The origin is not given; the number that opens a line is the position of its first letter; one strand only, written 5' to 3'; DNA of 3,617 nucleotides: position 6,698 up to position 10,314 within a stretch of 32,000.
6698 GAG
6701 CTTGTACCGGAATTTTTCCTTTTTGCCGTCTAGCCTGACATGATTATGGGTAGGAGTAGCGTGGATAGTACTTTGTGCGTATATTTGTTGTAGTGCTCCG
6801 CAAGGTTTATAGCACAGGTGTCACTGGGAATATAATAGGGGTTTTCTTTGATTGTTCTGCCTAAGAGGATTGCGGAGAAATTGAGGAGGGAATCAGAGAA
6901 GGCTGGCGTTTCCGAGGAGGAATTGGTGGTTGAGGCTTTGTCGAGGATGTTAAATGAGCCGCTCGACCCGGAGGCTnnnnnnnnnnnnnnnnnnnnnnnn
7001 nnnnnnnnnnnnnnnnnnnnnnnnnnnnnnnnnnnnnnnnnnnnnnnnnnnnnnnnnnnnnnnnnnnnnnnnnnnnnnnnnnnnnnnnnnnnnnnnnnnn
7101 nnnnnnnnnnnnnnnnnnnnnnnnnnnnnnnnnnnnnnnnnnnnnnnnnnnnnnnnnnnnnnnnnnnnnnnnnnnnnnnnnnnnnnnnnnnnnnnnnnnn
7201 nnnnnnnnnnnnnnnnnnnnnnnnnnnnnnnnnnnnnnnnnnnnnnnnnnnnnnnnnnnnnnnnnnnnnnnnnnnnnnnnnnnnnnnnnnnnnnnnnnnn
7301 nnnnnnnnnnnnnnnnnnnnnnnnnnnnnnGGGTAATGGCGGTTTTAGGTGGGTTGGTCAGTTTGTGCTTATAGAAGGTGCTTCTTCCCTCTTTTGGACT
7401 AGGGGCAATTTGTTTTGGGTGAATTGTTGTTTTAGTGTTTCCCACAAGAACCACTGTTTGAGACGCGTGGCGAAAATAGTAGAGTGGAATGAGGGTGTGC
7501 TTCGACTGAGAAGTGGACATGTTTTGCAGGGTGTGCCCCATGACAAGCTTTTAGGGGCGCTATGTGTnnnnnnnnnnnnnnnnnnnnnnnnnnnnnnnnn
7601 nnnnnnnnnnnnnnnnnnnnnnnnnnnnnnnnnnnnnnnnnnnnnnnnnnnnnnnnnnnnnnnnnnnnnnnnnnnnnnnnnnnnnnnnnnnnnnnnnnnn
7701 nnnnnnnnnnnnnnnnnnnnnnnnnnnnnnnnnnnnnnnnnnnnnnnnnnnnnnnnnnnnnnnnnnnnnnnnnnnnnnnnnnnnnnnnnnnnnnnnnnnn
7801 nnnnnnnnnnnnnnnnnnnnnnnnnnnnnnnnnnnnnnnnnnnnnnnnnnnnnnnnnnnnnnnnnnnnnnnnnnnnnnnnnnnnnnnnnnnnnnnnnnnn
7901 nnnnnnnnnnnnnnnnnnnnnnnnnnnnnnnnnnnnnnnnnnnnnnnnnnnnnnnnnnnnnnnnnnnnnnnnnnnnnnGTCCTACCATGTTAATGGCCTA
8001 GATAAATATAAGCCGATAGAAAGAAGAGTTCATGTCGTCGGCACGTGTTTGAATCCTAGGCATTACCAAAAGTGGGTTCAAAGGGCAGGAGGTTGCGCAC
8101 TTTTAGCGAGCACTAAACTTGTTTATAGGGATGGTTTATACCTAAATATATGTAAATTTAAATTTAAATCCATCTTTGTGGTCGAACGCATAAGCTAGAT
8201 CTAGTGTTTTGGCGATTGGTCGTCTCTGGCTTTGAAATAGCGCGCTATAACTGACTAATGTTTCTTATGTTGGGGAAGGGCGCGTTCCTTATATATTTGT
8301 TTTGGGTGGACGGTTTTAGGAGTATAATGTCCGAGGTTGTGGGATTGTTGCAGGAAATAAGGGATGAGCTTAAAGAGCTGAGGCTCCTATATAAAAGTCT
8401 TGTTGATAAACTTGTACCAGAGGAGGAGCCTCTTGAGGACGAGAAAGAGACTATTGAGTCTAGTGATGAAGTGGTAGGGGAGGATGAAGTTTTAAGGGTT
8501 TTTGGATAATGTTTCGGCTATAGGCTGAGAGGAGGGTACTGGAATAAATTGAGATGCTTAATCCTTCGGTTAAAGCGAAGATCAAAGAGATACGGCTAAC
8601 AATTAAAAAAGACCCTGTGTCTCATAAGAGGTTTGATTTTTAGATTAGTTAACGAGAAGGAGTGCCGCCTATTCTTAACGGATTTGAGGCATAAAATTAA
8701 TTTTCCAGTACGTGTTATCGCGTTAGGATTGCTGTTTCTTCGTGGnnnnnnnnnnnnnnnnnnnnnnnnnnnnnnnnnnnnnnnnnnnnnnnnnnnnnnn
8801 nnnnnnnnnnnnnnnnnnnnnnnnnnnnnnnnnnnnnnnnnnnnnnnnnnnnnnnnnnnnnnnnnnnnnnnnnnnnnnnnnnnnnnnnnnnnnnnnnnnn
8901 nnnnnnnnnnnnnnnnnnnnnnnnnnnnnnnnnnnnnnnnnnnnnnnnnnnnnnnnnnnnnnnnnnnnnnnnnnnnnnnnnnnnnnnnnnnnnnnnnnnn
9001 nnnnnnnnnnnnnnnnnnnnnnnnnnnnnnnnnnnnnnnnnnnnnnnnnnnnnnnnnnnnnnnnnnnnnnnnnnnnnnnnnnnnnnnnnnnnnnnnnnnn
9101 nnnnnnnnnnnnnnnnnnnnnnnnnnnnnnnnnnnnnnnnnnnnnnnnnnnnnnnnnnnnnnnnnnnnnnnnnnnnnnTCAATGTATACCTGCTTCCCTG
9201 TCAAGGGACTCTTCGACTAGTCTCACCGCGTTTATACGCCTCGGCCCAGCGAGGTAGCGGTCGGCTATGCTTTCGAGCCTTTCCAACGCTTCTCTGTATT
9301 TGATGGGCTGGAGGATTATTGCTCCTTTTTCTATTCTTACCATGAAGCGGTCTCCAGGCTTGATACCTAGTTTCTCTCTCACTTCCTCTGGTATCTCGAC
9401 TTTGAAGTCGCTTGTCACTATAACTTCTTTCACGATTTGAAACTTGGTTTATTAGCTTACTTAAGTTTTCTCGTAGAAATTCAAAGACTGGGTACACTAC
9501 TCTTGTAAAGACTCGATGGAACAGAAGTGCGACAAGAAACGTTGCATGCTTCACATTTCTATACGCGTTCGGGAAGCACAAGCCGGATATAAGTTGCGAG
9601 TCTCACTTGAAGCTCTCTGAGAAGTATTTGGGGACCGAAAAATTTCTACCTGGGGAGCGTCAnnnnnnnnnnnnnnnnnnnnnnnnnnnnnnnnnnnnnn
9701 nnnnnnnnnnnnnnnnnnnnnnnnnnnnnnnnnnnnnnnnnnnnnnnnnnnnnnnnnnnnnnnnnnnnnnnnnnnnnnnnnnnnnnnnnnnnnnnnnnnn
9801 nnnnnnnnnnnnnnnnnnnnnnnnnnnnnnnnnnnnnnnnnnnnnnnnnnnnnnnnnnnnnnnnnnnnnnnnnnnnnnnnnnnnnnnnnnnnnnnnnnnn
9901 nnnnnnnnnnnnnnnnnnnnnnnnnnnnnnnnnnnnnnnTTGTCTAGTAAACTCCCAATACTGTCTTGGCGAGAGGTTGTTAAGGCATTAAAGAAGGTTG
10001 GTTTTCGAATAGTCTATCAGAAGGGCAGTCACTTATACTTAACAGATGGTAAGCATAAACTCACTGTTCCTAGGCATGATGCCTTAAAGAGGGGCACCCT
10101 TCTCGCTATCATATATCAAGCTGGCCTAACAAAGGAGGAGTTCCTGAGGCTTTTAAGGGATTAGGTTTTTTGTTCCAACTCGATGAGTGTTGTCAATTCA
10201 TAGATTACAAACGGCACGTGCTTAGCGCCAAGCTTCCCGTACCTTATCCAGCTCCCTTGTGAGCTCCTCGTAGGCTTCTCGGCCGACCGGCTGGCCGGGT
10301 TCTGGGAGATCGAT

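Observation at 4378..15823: Eight PaREP1-family paralogs plus one remnant packed into 11.5 kb, in three sequence subtypes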

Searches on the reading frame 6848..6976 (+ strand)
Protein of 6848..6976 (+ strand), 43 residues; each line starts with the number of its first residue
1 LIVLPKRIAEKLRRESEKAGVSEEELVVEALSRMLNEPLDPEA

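Call 62: search_solved_structures(query=A4, max_evalue=10, show_alignments=3)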
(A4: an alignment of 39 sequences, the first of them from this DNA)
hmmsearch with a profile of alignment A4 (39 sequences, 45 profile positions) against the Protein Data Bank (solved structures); distinct sequences matched with E-value up to 10: 28.
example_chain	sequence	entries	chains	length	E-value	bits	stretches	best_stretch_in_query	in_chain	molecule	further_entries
5byo_A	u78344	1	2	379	9.8e-26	92.5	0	17-30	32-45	dTor_12x31L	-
4yxz_A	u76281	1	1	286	2.8e-21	78.2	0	17-30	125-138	dTor_9x31L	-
4yxy_A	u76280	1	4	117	8.7e-09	38.2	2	17-30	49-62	dTor_9x31L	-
1b01_A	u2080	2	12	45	0.0027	20.7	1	3-25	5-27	TRANSCRIPTIONAL REPRESSOR COPG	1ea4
2cpg_A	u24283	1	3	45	0.0027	20.7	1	3-25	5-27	TRANSCRIPTIONAL REPRESSOR COPG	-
4hv0_A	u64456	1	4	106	0.014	18.4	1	3-42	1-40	AvtR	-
6hxj_B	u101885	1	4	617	0.097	15.7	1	2-26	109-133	ATP-citrate lyase alpha-subunit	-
5x3t_A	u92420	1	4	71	0.16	14.9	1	3-26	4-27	Antitoxin VapB26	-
1zpw_X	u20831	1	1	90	0.27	14.2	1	4-21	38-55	hypothetical protein TT1823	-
4f2l_A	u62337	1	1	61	0.42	13.6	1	13-31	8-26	5'-AMP-activated protein kinase catalytic subunit alpha-1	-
9k5h_A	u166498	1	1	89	0.47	13.5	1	9-44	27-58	C2-Zn2-HEHE-2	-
8gad_A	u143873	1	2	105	0.51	13.3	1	7-23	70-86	PD-L1 binder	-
2mdv_A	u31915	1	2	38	0.58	13.2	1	4-34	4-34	Designed protein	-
4yxx_A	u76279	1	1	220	0.66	13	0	14-34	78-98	dTor_6x35L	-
1nyq_A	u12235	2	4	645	0.74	12.8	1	10-33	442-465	threonyl-tRNA synthetase 1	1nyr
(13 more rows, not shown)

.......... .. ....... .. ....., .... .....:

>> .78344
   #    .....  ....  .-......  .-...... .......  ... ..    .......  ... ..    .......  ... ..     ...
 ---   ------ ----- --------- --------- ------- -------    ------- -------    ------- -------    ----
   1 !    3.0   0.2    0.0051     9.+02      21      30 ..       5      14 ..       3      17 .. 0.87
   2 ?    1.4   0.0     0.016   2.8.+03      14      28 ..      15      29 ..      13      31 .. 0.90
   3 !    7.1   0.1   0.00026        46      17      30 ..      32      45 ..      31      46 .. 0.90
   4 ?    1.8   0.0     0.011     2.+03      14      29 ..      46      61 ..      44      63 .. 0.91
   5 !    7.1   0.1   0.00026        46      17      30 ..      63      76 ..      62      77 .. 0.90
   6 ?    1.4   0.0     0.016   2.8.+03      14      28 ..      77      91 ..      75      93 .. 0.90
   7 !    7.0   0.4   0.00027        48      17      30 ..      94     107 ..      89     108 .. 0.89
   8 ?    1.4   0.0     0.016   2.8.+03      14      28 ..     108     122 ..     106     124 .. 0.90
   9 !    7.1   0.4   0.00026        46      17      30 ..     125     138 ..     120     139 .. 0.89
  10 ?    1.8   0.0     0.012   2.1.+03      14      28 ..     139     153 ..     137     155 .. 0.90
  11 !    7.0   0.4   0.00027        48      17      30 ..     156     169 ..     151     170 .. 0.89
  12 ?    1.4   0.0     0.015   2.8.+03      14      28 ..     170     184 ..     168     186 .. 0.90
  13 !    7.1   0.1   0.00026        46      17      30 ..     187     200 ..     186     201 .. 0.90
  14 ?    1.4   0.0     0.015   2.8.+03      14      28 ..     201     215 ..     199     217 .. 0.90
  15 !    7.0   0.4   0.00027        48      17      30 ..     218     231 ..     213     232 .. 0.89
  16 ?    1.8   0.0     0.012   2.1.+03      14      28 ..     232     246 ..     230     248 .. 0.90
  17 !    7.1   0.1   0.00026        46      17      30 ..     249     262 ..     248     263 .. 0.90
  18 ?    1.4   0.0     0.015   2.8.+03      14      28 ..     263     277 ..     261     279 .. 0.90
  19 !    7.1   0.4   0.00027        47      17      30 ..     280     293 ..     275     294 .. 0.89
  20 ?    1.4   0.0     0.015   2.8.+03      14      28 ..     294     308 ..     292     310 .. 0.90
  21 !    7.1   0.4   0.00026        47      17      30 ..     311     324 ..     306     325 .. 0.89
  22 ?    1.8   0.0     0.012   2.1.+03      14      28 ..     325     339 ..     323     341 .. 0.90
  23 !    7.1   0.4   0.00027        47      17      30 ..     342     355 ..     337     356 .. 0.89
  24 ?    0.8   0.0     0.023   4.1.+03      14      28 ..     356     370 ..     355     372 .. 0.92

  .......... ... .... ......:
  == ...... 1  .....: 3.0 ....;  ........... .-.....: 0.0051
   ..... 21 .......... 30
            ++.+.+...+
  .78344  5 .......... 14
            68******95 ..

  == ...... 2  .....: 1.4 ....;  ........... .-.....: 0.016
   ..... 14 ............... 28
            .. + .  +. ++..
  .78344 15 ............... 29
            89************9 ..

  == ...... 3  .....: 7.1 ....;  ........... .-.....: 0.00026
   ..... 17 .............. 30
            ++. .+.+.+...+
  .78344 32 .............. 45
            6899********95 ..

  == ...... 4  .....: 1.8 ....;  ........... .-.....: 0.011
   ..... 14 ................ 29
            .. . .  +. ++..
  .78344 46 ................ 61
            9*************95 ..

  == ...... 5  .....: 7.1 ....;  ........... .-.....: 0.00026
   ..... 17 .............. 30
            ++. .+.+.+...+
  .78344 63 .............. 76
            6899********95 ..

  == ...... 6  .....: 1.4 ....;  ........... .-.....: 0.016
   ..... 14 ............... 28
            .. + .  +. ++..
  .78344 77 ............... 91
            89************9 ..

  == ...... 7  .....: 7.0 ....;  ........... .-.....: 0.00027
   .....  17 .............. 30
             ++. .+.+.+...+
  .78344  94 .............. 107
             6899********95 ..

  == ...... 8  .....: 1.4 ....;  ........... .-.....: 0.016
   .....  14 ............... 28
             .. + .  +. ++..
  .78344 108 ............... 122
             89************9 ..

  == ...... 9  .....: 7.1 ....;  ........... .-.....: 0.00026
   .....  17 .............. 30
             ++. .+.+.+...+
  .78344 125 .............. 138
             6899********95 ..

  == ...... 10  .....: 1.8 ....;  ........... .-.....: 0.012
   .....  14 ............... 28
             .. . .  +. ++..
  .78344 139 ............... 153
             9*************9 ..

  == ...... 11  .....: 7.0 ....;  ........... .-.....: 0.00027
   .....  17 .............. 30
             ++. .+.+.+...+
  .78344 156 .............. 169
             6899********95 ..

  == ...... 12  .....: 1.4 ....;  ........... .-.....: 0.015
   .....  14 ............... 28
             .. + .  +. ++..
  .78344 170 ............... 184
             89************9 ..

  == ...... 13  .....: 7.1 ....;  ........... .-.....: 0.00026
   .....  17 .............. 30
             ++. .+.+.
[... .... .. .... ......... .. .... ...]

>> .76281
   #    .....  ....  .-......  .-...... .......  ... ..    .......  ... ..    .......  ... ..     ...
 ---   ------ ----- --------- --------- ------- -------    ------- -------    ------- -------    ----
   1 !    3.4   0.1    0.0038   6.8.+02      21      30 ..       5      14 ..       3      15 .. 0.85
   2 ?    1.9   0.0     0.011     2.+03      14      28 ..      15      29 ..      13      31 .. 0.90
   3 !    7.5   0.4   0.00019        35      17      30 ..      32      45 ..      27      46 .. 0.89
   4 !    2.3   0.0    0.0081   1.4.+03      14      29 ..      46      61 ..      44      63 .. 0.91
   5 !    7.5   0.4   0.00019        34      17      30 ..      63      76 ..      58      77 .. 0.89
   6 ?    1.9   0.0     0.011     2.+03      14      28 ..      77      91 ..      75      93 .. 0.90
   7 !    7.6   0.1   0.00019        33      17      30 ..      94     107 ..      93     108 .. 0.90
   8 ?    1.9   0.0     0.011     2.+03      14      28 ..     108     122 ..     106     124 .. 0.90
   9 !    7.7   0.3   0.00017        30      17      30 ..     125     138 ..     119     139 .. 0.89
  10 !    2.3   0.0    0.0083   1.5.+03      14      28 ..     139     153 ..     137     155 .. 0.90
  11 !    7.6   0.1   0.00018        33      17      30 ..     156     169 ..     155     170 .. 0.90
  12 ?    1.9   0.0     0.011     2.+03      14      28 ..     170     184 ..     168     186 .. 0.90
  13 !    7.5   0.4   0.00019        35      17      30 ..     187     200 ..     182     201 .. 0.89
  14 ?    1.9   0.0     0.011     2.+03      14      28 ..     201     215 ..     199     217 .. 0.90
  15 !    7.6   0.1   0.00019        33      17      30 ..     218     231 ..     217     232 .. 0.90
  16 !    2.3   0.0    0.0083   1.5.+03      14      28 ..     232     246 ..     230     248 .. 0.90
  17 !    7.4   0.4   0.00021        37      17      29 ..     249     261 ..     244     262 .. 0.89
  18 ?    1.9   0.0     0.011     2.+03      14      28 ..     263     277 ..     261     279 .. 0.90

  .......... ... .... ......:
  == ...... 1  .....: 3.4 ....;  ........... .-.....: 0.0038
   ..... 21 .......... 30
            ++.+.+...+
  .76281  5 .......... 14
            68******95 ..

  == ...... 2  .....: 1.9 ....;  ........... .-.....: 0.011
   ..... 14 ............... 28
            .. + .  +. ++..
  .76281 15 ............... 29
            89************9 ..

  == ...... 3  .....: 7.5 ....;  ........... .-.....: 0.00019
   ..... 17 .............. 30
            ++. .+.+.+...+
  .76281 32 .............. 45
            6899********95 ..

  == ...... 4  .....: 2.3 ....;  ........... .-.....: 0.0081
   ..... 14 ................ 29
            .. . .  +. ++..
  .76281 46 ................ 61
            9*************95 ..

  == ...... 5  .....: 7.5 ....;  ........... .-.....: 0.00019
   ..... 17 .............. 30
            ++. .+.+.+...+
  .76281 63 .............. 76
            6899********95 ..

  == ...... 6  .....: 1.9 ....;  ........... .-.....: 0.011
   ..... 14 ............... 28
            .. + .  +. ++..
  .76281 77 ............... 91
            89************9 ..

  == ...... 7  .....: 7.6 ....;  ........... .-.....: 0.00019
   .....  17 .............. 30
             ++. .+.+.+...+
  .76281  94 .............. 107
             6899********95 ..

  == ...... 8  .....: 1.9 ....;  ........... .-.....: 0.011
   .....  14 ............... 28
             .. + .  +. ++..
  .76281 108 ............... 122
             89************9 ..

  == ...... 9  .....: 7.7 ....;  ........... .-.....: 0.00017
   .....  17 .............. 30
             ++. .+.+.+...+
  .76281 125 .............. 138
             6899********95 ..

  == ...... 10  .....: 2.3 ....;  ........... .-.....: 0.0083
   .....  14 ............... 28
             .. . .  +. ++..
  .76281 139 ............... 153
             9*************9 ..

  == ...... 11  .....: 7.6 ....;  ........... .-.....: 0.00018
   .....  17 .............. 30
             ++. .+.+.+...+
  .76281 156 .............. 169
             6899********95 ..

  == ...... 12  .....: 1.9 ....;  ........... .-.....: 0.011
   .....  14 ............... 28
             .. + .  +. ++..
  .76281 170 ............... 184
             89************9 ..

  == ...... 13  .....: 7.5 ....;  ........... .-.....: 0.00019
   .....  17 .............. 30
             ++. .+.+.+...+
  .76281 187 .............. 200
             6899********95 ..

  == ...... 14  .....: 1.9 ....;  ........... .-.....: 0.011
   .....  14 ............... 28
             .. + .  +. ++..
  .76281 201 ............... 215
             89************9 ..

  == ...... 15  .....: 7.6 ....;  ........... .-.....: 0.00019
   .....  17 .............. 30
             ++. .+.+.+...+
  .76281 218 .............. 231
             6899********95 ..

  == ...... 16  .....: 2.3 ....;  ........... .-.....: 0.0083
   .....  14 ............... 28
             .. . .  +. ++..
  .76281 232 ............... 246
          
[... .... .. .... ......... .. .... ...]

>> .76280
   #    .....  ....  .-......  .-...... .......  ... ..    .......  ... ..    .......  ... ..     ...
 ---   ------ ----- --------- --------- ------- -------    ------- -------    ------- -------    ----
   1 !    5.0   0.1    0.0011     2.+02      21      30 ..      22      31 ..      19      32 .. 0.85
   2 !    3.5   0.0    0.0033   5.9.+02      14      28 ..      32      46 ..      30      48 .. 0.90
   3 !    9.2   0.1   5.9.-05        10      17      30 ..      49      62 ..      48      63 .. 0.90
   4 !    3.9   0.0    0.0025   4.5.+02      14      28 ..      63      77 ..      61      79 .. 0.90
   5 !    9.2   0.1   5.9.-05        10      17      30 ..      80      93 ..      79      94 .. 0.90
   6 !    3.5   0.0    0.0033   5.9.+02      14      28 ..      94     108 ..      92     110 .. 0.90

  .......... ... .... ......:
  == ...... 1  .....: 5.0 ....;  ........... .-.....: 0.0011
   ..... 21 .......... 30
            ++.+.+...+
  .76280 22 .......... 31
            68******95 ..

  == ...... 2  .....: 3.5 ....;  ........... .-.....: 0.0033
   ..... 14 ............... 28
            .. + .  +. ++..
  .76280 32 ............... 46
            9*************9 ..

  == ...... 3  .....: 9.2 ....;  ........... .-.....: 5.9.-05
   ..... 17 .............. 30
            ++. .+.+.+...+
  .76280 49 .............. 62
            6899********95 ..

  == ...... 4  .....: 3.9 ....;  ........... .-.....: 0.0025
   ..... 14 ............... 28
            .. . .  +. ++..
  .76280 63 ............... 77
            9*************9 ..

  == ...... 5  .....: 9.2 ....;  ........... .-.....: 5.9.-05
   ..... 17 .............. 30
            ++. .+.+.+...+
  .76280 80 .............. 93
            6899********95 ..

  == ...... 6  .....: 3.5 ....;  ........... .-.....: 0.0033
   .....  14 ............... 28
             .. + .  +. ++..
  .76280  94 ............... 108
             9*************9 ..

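Call 63: search_protein_families(library=pfam, alignment_id=A4, max_evalue=0.1)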
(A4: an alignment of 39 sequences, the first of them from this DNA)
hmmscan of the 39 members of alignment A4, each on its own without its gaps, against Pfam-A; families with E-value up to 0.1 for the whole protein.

A. member 1, seq(43 aa): 0 families

B. families by the number of members that match (of 39 scanned): 20 families
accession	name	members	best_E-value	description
PF01402.27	RHH_1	15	0.0002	Ribbon-helix-helix protein, copG family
PF22513.2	FitA-like_RHH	12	0.00011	Antitoxin FitA-like, ribbon-helix-helix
PF07878.17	RHH_5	9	4.4e-05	CopG-like RHH_1 or ribbon-helix-helix domain, RHH_5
PF19807.5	DUF6290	4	0.012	Family of unknown function (DUF6290)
PF12441.14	CopG_antitoxin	2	0.011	CopG antitoxin of type II toxin-antitoxin system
PF16777.11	RHH_7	2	0.036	Transcriptional regulator, RHH-like, CopG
PF20605.4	Antitox_RHH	1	0.00013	Antitoxin-like ribbon-helix-helix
PF02631.22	RecX_HTH2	1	0.0017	RecX, second three-helix domain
PF21983.2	NikA-like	1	0.011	Mobilization protein NikA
PF24434.1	DUF7557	1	0.016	Family of unknown function (DUF7557)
PF05509.17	TraY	1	0.026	TraY domain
PF02607.22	B12-binding_2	1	0.03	B12 binding domain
PF08671.16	SinI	1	0.031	Anti-repressor SinI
PF14732.11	UAE_UbL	1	0.031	Ubiquitin/SUMO-activating enzyme ubiquitin-like domain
PF10691.14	DUF2497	1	0.033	Protein of unknown function (DUF2497)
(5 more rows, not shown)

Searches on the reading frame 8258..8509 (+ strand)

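Call 7: search_protein_families(library=pfam, proteins=[window:8258-8509:+], max_evalue=0.01)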
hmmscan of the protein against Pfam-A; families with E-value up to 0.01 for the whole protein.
window:8258-8509:+ (83 aa): 1 family
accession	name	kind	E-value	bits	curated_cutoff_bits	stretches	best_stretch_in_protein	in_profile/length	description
PF13974.11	YebO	-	0.0024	18.5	27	1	11-71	11-71/80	YebO-like protein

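Call 71: search_protein_families(library=padloc, proteins=[window:8258-8506:+], max_evalue=0.01)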
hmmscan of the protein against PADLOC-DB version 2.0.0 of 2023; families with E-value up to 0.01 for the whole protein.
window:8258-8506:+ (83 aa): 0 families

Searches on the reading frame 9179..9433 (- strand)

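Call 7: search_protein_families(library=pfam, proteins=[window:9179-9433:-], max_evalue=0.01)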
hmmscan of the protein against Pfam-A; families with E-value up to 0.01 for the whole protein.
window:9179-9433:- (84 aa): 1 family
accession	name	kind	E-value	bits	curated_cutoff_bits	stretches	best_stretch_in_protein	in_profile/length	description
PF04014.23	MazE_antitoxin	-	6.8e-08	32.8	24.7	1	14-47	12-46/48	Antidote-toxin recognition MazE, bacterial antitoxin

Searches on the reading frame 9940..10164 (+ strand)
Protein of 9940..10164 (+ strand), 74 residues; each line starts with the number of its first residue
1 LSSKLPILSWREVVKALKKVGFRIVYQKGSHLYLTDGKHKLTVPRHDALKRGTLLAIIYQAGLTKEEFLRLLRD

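Call 7: search_protein_families(library=pfam, proteins=[window:9940-10164:+], max_evalue=0.01)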
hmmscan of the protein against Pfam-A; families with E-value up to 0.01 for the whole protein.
window:9940-10164:+ (74 aa): 1 family
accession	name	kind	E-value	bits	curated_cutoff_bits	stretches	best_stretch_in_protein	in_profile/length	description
PF07927.17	HicA_toxin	-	2.1e-17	63.4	27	1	10-63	1-58/58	HicA toxin of bacterial toxin-antitoxin,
